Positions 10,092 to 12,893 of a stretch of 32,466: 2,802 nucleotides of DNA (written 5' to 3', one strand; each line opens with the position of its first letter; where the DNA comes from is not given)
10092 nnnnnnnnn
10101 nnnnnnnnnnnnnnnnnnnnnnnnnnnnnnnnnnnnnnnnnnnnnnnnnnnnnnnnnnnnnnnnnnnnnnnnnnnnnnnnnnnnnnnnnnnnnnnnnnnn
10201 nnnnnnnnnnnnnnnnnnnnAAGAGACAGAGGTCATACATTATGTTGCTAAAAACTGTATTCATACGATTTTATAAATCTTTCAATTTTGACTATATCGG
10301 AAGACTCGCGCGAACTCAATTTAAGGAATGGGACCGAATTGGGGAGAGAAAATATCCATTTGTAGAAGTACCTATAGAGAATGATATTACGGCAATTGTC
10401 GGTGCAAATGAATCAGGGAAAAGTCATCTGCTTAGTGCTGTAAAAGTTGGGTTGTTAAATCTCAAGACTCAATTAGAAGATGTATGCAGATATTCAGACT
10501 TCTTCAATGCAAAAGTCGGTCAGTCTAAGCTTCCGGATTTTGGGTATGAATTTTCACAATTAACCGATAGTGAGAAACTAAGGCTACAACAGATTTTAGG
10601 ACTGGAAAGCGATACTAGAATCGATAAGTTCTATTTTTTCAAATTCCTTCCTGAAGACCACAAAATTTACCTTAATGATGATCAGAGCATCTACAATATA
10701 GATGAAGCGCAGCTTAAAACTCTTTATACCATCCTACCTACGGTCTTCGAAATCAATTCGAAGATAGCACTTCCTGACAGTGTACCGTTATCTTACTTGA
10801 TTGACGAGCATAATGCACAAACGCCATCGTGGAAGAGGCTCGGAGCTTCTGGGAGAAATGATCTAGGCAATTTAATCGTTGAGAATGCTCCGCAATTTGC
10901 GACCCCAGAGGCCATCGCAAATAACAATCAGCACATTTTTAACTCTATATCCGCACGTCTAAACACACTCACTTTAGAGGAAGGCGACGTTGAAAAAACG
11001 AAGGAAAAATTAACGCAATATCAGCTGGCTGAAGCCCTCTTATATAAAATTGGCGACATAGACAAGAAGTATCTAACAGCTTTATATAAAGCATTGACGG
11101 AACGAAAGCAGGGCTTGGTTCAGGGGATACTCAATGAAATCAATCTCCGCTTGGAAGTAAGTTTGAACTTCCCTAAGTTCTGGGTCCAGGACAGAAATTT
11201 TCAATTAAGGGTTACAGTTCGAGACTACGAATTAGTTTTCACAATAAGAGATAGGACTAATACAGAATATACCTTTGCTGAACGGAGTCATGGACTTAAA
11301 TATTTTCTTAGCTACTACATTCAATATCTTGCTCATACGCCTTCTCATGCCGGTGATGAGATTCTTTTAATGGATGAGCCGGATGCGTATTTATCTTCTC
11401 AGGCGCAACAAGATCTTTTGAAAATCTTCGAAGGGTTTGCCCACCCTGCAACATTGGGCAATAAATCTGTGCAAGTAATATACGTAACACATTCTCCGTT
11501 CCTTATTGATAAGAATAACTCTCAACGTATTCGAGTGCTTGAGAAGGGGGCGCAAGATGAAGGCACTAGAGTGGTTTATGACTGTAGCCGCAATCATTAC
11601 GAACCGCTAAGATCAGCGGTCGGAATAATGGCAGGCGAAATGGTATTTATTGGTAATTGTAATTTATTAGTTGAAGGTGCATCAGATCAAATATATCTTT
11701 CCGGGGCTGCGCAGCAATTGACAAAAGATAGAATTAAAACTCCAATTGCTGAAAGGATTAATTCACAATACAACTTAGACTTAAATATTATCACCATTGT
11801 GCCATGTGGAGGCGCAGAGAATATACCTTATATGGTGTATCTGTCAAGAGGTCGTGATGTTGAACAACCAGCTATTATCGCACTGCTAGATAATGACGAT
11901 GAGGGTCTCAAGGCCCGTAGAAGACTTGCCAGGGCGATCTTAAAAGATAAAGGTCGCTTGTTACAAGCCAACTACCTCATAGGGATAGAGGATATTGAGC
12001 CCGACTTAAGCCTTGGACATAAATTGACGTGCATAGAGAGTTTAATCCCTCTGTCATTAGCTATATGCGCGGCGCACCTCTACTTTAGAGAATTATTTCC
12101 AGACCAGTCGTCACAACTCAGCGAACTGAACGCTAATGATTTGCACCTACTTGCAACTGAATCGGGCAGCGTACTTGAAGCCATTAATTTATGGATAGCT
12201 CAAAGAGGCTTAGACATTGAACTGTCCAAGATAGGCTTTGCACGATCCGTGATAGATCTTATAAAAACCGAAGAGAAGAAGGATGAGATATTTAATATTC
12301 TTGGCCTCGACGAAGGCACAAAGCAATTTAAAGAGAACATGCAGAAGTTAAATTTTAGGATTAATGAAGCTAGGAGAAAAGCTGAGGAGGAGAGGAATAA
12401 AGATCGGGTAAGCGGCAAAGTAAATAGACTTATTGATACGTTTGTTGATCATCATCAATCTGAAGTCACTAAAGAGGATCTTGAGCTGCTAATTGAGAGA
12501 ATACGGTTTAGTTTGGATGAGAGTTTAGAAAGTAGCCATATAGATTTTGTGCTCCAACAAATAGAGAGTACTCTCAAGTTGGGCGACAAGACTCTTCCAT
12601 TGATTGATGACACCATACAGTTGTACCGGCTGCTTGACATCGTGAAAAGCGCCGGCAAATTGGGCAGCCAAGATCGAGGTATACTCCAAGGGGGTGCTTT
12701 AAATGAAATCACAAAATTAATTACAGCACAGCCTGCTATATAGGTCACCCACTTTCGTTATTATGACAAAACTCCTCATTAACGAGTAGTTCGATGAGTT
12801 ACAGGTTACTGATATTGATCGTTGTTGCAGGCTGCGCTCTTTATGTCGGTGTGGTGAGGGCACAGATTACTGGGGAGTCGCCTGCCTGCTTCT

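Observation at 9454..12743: OLD/PARIS-like ATPase-TOPRIM nuclease coupled to two small membrane proteins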

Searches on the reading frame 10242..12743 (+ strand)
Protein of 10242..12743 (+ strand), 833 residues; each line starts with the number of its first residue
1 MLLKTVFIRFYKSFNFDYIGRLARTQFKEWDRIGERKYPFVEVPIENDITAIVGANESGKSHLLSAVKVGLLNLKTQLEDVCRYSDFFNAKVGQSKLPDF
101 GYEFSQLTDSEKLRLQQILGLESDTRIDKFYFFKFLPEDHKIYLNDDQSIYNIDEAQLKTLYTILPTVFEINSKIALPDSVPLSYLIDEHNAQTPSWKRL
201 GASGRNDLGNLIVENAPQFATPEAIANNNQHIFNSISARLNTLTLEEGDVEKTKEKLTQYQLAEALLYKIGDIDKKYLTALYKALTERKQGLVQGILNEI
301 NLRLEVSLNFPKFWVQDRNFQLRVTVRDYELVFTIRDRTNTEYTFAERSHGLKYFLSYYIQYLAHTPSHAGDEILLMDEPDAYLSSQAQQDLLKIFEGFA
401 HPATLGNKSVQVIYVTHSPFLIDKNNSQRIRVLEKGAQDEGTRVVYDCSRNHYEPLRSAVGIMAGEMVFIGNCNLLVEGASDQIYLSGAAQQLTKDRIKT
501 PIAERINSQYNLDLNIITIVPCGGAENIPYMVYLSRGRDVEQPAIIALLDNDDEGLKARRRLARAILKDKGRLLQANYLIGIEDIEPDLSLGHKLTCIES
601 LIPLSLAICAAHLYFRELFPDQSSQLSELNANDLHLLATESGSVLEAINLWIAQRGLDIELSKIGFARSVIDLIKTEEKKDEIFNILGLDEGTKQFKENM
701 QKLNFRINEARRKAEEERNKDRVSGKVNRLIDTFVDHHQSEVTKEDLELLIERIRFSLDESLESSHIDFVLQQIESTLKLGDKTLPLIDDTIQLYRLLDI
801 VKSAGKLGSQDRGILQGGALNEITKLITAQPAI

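Call 3: search_protein_families(library=pfam, proteins=[window:10242-12743:+], max_evalue=1)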
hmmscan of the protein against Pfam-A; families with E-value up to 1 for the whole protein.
window:10242-12743:+ (833 aa): 11 families
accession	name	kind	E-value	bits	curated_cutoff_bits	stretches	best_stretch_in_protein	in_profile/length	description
PF13175.12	AAA_15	-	4.3e-17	63.2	32.1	1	36-422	12-374/374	AAA ATPase domain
PF13304.12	AAA_21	-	8.2e-12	46.2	27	1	49-423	1-304/304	AAA domain, putative AbiEii toxin, Type IV TA system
PF20469.4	OLD-like_TOPRIM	-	4.6e-05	24.3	23.2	1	472-552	4-67/67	Overcoming lysogenization defect protein-like, TOPRIM domain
PF02463.25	SMC_N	-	0.0018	18.1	40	1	41-68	18-45/220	RecF/RecN/SMC N terminal domain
PF13555.12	AAA_29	-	0.0037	17.4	27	1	42-72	16-47/61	P-loop containing region of AAA domain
PF13476.12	AAA_23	-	0.0067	17.5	27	1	43-90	15-61/201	AAA domain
PF13514.12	AAA_27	-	0.01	15.9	22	1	45-76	24-55/206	AAA domain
PF17893.6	Cas9_b_hairpin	-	0.015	15.4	25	0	251-288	5-40/90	CRISPR-associated endonuclease Cas9 beta-hairpin domain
PF23819.1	DUF7189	-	0.072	13.8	27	1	131-165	31-64/68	Family of unknown function (DUF7189)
PF09818.15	ABC_ATPase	-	0.081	12.4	23.2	1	45-73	77-105/283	P-loop domain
PF25496.1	URGCP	-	0.27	10.9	27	1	677-763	196-286/299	Up-regulator of cell proliferation-like domain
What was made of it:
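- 10242..12743 (+): Gene for an 833-aa OLD-family nuclease: an ABC-type ATPase with an inserted helical (dimerisation-like) region, a TOPRIM domain, and a clade-specific helical tail. Pfam AAA_15, AAA_21 and PF20469 (call 3).
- On OLD family (ABC ATPase + TOPRIM nuclease): AAA_15 at E 4e-17 and AAA_21 at 8e-12, both above their cut-offs (call 3). PF20469 OLD-like_TOPRIM scores 24.3 bits against a cut-off of 23.2 (call 3).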

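Call 4: search_protein_families(library=padloc, proteins=[window:10242-12743:+], max_evalue=1)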
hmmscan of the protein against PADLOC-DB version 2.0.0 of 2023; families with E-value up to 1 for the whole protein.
window:10242-12743:+ (833 aa): 86 families (the best 25 are shown)
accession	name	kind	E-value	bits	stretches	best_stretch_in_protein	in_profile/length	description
PDLC02979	AriA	-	9e-18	63.2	1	37-422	13-373/373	-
PDLC00091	GajA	-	9.1e-16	55.8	2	373-524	298-436/627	AAA ATPase domain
PDLC00096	GajA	-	1.6e-15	54.9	2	372-534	289-434/630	AAA ATPase domain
PDLC00099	GajA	-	2e-13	48.2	2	18-128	2-105/626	AAA ATPase domain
PDLC02358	Old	-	2.2e-13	47.9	2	360-498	269-411/578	Old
PDLC00071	GajA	-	6.1e-13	46.4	2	355-494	258-395/588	AAA ATPase domain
PDLC00080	GajA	-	3.3e-12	43.9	2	18-126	2-108/622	AAA ATPase domain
PDLC04135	mad3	-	9.1e-12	43.2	2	372-444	284-348/374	mads_3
PDLC02335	AbiLi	-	3.5e-11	40.7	1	49-441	78-255/326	AbiLi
PDLC02914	ATPase-Toprim_I-B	-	1e-10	39.4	2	372-560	203-361/443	-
PDLC02980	AriA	-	1.4e-10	39.6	1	49-423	1-304/304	-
PDLC04734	PDC-M62A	-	2.1e-10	38.2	2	374-440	416-481/597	-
PDLC00065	GajA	-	3.1e-10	37.5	3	359-528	321-485/670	AAA ATPase domain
PDLC00073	GajA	-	3.4e-10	37.5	2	40-120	16-94/589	AAA ATPase domain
PDLC03878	NsnB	-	4.7e-10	37.8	1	48-446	22-302/345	-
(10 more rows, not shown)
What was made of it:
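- On Class 4 OLD / PARIS (AriA-AriB or fused): The AriAB fused model gives 36 bits over a partial region, weaker than the GajA and Old models (call 4).
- Closest known: Gabija GajA. Same: The GajA PADLOC models give partial matches (call 4).
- Closest known: PARIS. Same: The generic AAA_15-type 'AriA' model matches (call 4).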

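Call 5: search_protein_families(library=ncbifam, proteins=[window:10242-12743:+], max_evalue=1)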
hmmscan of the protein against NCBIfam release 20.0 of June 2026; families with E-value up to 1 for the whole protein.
window:10242-12743:+ (833 aa): 20 families
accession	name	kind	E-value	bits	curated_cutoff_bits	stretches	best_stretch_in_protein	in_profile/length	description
TIGR04521.1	ECF_ATPase_2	equivalog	4.5e-05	22.7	330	1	373-437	164-222/279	energy-coupling factor transporter ATPase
NF010068.0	PRK13548.1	equivalog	5e-05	22.5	261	2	369-436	159-219/261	heme ABC transporter ATP-binding protein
NF040873.1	AztA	equivalog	0.00019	21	220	1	47-67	18-38/191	zinc ABC transporter ATP-binding protein AztA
NF041760.1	PtuA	equivalog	0.00019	20.5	500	2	36-71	61-96/524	retron Ec78 anti-phage system effector ATPase PtuA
TIGR04520.1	ECF_ATPase_1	equivalog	0.00048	19.6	315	1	373-437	156-213/269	energy-coupling factor transporter ATPase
NF038234.1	retron_eff_Eco8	equivalog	0.0024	16.5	250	1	44-91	18-67/679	retron Eco8 family effector endonuclease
NF008409.0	PRK11231.1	equivalog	0.0032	16.9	375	0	46-68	27-49/255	Fe(3+) dicitrate ABC transporter ATP-binding protein FecE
NF000355.4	ribo_prot_ABC_F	equivalog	0.0046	15.9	380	0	373-400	449-476/499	ribosomal protection-like ABC-F family protein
TIGR03608.1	L_ocin_972_ABC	subfamily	0.0049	16.4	254.85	1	373-425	154-200/206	putative bacteriocin export ABC transporter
TIGR02047.1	CadR-PbrR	equivalog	0.012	15.6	151.45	1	695-761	48-115/127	Cd(II)/Pb(II)-responsive transcriptional regulator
NF010155.0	PRK13634.1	equivalog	0.012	15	413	1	373-436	165-222/290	energy-coupling factor ABC transporter ATP-binding protein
TIGR02673.1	FtsE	equivalog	0.013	15.1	264.85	1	373-435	157-212/214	cell division ATP-binding protein FtsE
TIGR03873.1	F420-0_ABC_ATP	hypoth_equivalog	0.03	13.6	372.4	0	47-71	27-50/256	putative F420-0 ABC transporter ATP-binding protein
NF008355.0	PRK11144.1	equivalog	0.03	13.3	434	1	373-436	148-205/353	molybdenum ABC transporter ATP-binding protein ModC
NF010171.0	PRK13652.1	equivalog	0.033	13.3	476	1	373-437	157-215/277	cobalt transporter ATP-binding subunit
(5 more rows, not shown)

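Call 6: find_homologous_proteins(query=window:10242-12743:+, max_evalue=0.001)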
Query window:10242-12743:+ (833 aa): 2521 proteins with E <= 0.001 among 8000 candidates; the best 120 are listed.
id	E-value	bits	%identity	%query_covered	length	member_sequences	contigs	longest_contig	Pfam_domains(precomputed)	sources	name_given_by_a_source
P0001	0.0e+0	1855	100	100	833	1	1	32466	PF13175.13,PF13304.13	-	-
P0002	6.9e-202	691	44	97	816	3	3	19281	PF13175.13,PF13304.13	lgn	-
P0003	4.4e-199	682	44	97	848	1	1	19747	PF13175.13,PF13304.13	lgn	-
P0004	7.3e-199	681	44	97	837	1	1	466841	PF13175.13,PF13304.13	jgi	jgi:predicted ATPase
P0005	1.4e-198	680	43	100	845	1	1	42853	PF13175.13,PF13304.13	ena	-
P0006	5.1e-197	675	44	97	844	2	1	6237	PF13175.13,PF13304.13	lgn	-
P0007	9.4e-197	674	43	97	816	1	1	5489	PF13175.13,PF13304.13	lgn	-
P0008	6.6e-196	671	43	97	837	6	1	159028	PF13175.13,PF13304.13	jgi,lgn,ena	-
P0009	5.1e-194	665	42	97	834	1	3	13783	PF13175.13,PF13304.13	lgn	-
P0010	5.6e-194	665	43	100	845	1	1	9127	PF13175.13,PF13304.13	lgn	-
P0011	1.7e-192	660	43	97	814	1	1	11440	PF13175.13,PF13304.13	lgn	-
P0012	4.4e-192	659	43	97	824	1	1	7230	PF20469.5,PF13175.13,PF13476.13,PF13304.13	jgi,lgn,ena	jgi:predicted ATP-dependent endonuclease of OLD family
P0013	2.7e-191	656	43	98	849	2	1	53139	PF13175.13,PF13304.13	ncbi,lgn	-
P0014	6.4e-191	655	42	97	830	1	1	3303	PF13175.13,PF13304.13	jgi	jgi:predicted ATPase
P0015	7.2e-191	655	43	97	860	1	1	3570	PF13175.13,PF13304.13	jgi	jgi:predicted ATPase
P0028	1.3e-187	644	43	97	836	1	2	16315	PF20469.5,PF13175.13,PF13304.13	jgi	jgi:predicted ATPase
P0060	3.6e-182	626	41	97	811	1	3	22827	PF20469.5,PF13175.13,PF13304.13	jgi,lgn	jgi:predicted ATPase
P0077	1.1e-180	621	44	93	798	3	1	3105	PF20469.5,PF13175.13,PF13304.13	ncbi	-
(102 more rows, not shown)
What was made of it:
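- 10242..12743 (+): More than 2,500 full-length homologues at 37-44% identity (call 6).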

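Call 9: find_related_loci(query=A1, collection=genome_contigs, flank=6000)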
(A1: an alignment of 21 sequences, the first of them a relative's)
Query A1 (833 aa) in genome_contigs; peptide patterns used: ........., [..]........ (x = any residue, [..] = any of these).
251 stretches matched a pattern; 249 encode a relative of the query (tblastn E <= 1e-3); the best 80 are kept; 80 distinct loci.
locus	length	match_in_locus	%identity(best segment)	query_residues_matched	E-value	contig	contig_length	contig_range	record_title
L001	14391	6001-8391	43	1-811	0e+0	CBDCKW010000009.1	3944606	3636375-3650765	MAG: Truepera sp. isolate d29c2d1a-40d0-4f4a-a265-74dafcd76d26 genome assembly, contig: chromosome_2, whole genome shotg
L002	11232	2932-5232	43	1-787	0e+0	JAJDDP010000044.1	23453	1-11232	MAG: Phycisphaerae bacterium isolate OFTM209 OFTM209_43, whole genome shotgun sequence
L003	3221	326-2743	41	1-812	0e+0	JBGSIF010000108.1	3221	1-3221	MAG: Phycisphaerales bacterium isolate JTS-AC122 k141_2665044, whole genome shotgun sequence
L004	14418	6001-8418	41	1-812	0e+0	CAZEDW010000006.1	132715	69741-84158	MAG TPA_asm: uncultured Phycisphaeraceae bacterium isolate binchicken_co284_50 genome assembly, contig: NODE_234_length_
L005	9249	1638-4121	42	1-814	0e+0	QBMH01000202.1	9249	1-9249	MAG: Leptolyngbya sp. isolate ULC077bin1 scaffold202_size9249, whole genome shotgun sequence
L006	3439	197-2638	41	1-824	0e+0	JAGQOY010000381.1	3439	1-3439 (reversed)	MAG: Planctomycetales bacterium isolate HKST-UBA26 NODE_382_length_3439_cov_5.152290, whole genome shotgun sequence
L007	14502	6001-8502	42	1-822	0e+0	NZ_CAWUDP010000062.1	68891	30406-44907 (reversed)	Scytonema sp. PCC 10023 isolate Scytonema sp. PCC 10023 NODE_64_length_68891_cov_98.395389, whole genome shotgun sequenc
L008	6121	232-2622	40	1-814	0e+0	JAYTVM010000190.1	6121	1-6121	MAG: Pirellula sp. isolate GFS_5689 GFS_5689_189, whole genome shotgun sequence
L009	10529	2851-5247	41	1-811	0e+0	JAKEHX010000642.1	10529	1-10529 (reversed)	MAG: Planctomycetaceae bacterium isolate PMV_8.31_sub PMV_8.31_sub.k101_943454, whole genome shotgun sequence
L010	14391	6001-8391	42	1-810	0e+0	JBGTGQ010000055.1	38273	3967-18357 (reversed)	MAG: Terrimicrobiaceae bacterium isolate JTS-RE219 k141_4350263, whole genome shotgun sequence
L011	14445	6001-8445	40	1-812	0e+0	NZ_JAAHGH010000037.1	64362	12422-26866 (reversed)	MAG: Okeania sp. SIO2B3 2B3_NODE_37, whole genome shotgun sequence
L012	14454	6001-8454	41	1-810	0e+0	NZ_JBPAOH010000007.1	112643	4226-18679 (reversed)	Tolypothrix sp. VBCCA 56010 strain VBCCA:56010 contig00007, whole genome shotgun sequence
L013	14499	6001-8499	41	1-822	0e+0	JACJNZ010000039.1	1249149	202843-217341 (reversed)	Cyanobacteria bacterium FACHB-502 contig39, whole genome shotgun sequence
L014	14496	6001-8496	40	1-814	0e+0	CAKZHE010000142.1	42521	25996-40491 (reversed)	MAG TPA_asm: uncultured cyanobacterium isolate ERR2114811_bin.3_CONCOCT_v1.1_MAG genome assembly, contig: ERZ1034369.111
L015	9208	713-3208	40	1-810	0e+0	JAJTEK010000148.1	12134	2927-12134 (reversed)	MAG: Pirellula sp. isolate 49624_E51.1 Sample_49624_scaffold_3897, whole genome shotgun sequence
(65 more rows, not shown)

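Call 16: find_encoding_contigs(protein=P0002, flank=5000, max_places=3)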
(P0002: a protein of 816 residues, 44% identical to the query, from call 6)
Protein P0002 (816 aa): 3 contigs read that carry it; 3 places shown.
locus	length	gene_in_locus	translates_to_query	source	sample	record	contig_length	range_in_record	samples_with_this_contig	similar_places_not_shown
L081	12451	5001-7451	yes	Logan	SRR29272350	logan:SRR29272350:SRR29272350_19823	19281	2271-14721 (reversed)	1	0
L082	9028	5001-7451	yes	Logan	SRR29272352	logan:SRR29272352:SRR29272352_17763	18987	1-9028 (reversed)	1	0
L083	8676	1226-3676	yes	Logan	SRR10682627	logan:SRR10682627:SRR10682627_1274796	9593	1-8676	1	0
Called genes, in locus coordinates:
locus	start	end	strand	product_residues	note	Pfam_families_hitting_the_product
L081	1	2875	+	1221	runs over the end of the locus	PF28553:WH_1, PF28554:DUF8437, PF00176:SNF2-rel_dom, PF04851:ResIII (faint), PF28555:Helicase_dom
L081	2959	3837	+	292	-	PF00271:Helicase_C (weak)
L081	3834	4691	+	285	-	-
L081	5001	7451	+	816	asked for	PF13175:AAA_15, PF13304:AAA_21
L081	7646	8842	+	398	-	PF20030:bpMoxR, PF07728:AAA_5, PF17868:AAA_lid_8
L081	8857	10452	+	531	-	-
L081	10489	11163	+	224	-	PF04098:Rad52_Rad22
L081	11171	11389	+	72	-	-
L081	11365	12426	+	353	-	PF20529:DUF6744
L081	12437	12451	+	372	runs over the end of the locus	PF00712:DNA_pol3_beta, PF02767:DNA_pol3_beta_2, PF02768:DNA_pol3_beta_3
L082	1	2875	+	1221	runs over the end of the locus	PF28553:WH_1, PF28554:DUF8437, PF00176:SNF2-rel_dom, PF04851:ResIII (faint), PF28555:Helicase_dom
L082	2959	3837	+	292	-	PF00271:Helicase_C (weak)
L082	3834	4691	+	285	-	-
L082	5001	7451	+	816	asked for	PF13175:AAA_15, PF13304:AAA_21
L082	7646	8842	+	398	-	PF20030:bpMoxR, PF07728:AAA_5, PF17868:AAA_lid_8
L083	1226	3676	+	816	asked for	PF13175:AAA_15, PF13304:AAA_21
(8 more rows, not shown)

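Call 17: find_encoding_contigs(protein=P0005, flank=5000, max_places=3)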
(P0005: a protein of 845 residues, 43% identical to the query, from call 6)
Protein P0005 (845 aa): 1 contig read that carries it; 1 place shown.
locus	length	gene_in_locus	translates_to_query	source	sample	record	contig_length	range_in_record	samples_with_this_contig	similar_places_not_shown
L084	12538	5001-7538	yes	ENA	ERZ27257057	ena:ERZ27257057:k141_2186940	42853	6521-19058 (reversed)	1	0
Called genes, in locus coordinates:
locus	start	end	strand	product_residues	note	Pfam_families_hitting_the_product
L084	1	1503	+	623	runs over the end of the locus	PF02463:SMC_N, PF13175:AAA_15, PF13476:AAA_23, PF13304:AAA_21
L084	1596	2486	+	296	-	PF02518:HATPase_c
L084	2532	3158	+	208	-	PF13412:HTH_24 (faint), PF12802:MarR_2 (weak)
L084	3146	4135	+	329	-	PF18144:SMODS, PF22600:MTPAP-like_central (weak)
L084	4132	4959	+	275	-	-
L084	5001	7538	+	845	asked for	PF13304:AAA_21, PF13175:AAA_15 (weak)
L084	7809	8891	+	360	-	-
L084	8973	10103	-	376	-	PF00294:PfkB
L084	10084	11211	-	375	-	-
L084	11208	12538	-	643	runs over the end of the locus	PF24389:ORC-CDC6-like (faint)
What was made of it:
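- The closest metagenomic homologues lie in variable defence/MGE contexts: SNF2 helicase, bpMoxR, SMODS (calls 16, 17).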

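Call 24: search_solved_structures(query=A1, max_evalue=0.01, show_alignments=1)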
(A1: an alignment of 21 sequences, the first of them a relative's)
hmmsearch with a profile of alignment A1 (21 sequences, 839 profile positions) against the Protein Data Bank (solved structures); distinct sequences matched with E-value up to 0.01: 5.
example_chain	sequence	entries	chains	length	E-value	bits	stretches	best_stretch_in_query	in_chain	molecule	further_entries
6p74_A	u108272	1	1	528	2.1e-07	32.6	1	371-487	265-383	Putative ATP-dependent endonuclease of the OLD family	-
8ee4_A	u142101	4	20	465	0.0016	19.7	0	374-444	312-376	PtuA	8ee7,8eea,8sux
22bu_B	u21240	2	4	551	0.0029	18.9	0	37-80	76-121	AAA family ATPase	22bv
9e8z_C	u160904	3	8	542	0.003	18.8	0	45-74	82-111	Retron Ec83 probable ATPase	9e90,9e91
9n69_A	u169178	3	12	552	0.0074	17.5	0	42-73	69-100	AAA family ATPase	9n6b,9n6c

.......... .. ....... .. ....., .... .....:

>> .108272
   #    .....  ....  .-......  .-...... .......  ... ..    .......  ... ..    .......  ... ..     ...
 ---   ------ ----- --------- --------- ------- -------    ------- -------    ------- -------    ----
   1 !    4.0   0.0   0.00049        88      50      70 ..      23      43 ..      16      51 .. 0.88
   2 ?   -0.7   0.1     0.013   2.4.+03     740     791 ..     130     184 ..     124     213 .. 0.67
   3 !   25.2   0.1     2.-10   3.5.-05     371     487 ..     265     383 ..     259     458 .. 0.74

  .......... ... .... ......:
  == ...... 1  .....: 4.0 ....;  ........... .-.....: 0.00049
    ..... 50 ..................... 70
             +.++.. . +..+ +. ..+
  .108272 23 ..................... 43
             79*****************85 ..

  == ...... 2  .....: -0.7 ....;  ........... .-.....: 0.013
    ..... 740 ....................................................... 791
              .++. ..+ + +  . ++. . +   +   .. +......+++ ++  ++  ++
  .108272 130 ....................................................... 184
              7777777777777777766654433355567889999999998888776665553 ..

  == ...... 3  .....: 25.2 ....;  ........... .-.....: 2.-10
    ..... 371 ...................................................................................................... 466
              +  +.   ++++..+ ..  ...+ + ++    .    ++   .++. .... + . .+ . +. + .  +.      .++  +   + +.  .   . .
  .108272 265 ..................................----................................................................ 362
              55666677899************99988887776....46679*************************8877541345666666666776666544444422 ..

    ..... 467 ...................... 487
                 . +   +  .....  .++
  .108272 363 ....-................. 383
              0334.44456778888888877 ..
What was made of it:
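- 10242..12743 (+): PDB 6P74 at E 2e-7 (call 24).
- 11670..11687 (+): TOPRIM catalytic glutamate motif (VEGASD, residues 477-482). The motif aligns to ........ of TsOLD (call 24).
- On OLD family (ABC ATPase + TOPRIM nuclease): The region aligns to the TsOLD TOPRIM (call 24).
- Checked: Class 1 Thermus scotoductus OLD (TsOLD) aligns as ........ (call 24).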

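Call 25: find_encoding_contigs(protein=P0001, flank=3000, max_places=3)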
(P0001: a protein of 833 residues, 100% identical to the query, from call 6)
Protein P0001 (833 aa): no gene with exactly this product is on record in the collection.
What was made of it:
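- Tried and rejected: The exact-sequence look-up of the window's OLD protein found no contig (call 25).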
